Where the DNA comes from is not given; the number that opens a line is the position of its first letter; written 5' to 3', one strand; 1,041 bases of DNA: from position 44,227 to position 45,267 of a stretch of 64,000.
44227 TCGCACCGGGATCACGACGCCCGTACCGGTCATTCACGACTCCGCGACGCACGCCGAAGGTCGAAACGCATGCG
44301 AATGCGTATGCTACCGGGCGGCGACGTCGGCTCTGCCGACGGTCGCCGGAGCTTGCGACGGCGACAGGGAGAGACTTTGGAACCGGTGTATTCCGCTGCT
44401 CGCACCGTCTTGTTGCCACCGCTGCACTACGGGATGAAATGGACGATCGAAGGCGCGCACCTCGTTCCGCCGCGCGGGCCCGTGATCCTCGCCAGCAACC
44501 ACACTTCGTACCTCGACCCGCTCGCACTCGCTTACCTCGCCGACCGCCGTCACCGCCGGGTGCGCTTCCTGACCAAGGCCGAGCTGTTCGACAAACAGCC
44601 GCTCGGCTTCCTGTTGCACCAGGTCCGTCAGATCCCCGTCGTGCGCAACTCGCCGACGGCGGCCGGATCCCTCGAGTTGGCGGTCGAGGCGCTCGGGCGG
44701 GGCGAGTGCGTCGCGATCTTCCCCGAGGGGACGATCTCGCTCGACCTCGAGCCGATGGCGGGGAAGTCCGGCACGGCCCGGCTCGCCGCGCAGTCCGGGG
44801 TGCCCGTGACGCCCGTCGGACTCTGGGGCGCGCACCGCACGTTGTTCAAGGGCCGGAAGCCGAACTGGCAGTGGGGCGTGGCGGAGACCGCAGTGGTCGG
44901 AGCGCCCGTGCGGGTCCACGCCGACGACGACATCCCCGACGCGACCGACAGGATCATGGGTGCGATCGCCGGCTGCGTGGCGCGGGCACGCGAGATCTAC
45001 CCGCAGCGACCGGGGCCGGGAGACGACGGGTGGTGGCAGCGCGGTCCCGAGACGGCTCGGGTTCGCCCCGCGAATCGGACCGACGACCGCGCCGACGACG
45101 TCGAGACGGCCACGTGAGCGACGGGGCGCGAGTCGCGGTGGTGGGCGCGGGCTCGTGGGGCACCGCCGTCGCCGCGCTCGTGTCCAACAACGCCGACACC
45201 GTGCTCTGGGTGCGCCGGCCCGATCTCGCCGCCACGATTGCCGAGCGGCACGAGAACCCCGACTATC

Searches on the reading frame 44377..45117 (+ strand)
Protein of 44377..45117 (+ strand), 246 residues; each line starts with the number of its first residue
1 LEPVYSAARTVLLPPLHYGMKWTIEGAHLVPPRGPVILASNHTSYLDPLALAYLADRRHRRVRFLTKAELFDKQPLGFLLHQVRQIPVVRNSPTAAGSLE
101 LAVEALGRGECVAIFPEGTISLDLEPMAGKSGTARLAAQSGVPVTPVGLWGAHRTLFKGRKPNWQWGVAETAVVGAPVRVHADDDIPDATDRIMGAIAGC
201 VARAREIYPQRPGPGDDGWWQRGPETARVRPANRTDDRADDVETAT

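Call 13: search_protein_families(library=pfam, proteins=[window:44377-45117:+])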
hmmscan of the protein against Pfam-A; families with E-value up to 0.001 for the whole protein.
window:44377-45117:+ (246 aa): 1 family
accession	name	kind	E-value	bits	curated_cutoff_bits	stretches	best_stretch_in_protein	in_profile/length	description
PF01553.26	Acyltransferase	-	4.6e-29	101.3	23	1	23-149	3-131/132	Acyltransferase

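Call 85: find_homologous_proteins(query=window:44377-45114:+, max_evalue=1e-40)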
Query window:44377-45114:+ (246 aa): 1136 proteins with E <= 1e-40 among 4245 candidates; the best 120 are listed.
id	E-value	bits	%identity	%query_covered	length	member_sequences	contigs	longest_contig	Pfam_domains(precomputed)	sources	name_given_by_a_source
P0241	4.8e-149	513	91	100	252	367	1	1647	PF01553.27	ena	-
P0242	8.3e-142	489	90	96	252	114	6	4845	PF01553.27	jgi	jgi:1-acyl-sn-glycerol-3-phosphate acyltransferase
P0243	5.1e-141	486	89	96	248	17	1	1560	PF01553.27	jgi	jgi:1-acyl-sn-glycerol-3-phosphate acyltransferase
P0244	6.8e-141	486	88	100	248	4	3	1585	PF01553.27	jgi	jgi:1-acyl-sn-glycerol-3-phosphate acyltransferase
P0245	2.5e-135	468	86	96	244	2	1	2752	PF01553.27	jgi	jgi:1-acyl-sn-glycerol-3-phosphate acyltransferase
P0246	5.6e-135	467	86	96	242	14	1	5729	PF01553.27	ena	-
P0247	7.9e-135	466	86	96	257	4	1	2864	PF01553.27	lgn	-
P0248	1.2e-134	466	85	100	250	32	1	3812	PF01553.27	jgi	jgi:1-acyl-sn-glycerol-3-phosphate acyltransferase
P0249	1.4e-134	465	87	93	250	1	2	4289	PF01553.27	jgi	jgi:1-acyl-sn-glycerol-3-phosphate acyltransferase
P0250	9.0e-134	463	85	96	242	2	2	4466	PF01553.27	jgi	jgi:1-acyl-sn-glycerol-3-phosphate acyltransferase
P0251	1.5e-133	462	86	96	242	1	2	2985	PF01553.27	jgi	jgi:1-acyl-sn-glycerol-3-phosphate acyltransferase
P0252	1.6e-133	462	86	96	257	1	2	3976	PF01553.27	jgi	jgi:1-acyl-sn-glycerol-3-phosphate acyltransferase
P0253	2.2e-133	461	85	96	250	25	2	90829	PF01553.27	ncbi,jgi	jgi:1-acyl-sn-glycerol-3-phosphate acyltransferase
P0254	9.3e-131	453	83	96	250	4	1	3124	PF01553.27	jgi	jgi:1-acyl-sn-glycerol-3-phosphate acyltransferase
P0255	1.4e-128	446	88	92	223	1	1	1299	PF01553.27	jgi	jgi:1-acyl-sn-glycerol-3-phosphate acyltransferase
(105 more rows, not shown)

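Call 86: find_encoding_contigs(protein=P0242, flank=1500, max_places=5)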
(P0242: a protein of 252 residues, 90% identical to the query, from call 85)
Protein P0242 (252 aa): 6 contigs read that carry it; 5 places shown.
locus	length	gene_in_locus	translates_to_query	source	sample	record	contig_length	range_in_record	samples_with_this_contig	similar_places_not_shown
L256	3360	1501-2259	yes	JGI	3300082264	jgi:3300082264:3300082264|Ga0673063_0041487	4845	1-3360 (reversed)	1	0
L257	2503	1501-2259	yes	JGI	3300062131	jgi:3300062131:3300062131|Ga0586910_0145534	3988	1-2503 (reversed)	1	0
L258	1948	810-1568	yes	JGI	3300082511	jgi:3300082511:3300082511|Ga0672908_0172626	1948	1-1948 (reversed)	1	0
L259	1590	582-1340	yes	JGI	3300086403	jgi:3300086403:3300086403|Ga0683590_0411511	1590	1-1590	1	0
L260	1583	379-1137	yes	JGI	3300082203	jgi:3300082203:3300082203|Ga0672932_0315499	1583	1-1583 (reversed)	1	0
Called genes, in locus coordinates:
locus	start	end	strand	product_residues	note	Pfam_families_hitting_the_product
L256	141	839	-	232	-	PF02585:PIG-L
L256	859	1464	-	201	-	PF01983:CofC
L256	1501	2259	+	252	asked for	PF01553:Acyltransferase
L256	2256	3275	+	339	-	PF01210:NAD_Gly3P_dh_N, PF02558:ApbA (weak), PF03807:F420_oxidored (weak), PF07479:NAD_Gly3P_dh_C, PF20618:GPD_NAD_C_bact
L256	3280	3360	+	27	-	?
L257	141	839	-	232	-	PF02585:PIG-L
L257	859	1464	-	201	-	PF01983:CofC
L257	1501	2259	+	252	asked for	PF01553:Acyltransferase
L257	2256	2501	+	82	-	?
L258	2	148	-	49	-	?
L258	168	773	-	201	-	PF01983:CofC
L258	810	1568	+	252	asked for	PF01553:Acyltransferase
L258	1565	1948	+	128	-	?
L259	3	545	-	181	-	?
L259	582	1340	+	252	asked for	PF01553:Acyltransferase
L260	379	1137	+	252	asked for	PF01553:Acyltransferase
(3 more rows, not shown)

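Call 87: find_encoding_contigs(protein=P0253, flank=1500, max_places=3)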
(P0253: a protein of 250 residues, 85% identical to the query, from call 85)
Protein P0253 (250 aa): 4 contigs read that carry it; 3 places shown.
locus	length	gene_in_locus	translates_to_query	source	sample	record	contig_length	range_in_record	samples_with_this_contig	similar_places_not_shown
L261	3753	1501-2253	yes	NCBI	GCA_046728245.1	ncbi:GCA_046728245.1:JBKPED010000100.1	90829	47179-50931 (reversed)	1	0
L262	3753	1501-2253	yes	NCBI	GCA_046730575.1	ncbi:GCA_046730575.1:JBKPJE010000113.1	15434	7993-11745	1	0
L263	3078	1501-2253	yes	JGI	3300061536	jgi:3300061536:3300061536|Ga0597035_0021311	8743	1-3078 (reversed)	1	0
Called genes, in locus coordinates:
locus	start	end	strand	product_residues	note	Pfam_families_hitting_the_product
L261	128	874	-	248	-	PF02585:PIG-L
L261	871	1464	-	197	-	PF01983:CofC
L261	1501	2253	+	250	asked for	PF01553:Acyltransferase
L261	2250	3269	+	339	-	PF01210:NAD_Gly3P_dh_N, PF02558:ApbA (weak), PF03807:F420_oxidored, PF07479:NAD_Gly3P_dh_C, PF20618:GPD_NAD_C_bact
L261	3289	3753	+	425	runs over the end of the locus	-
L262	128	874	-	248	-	PF02585:PIG-L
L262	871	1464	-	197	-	PF01983:CofC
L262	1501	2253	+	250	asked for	PF01553:Acyltransferase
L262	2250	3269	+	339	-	PF01210:NAD_Gly3P_dh_N, PF02558:ApbA (weak), PF03807:F420_oxidored, PF07479:NAD_Gly3P_dh_C, PF20618:GPD_NAD_C_bact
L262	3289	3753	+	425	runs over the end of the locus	-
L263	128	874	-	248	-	PF02585:PIG-L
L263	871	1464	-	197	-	PF01983:CofC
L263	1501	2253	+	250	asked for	PF01553:Acyltransferase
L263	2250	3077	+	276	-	?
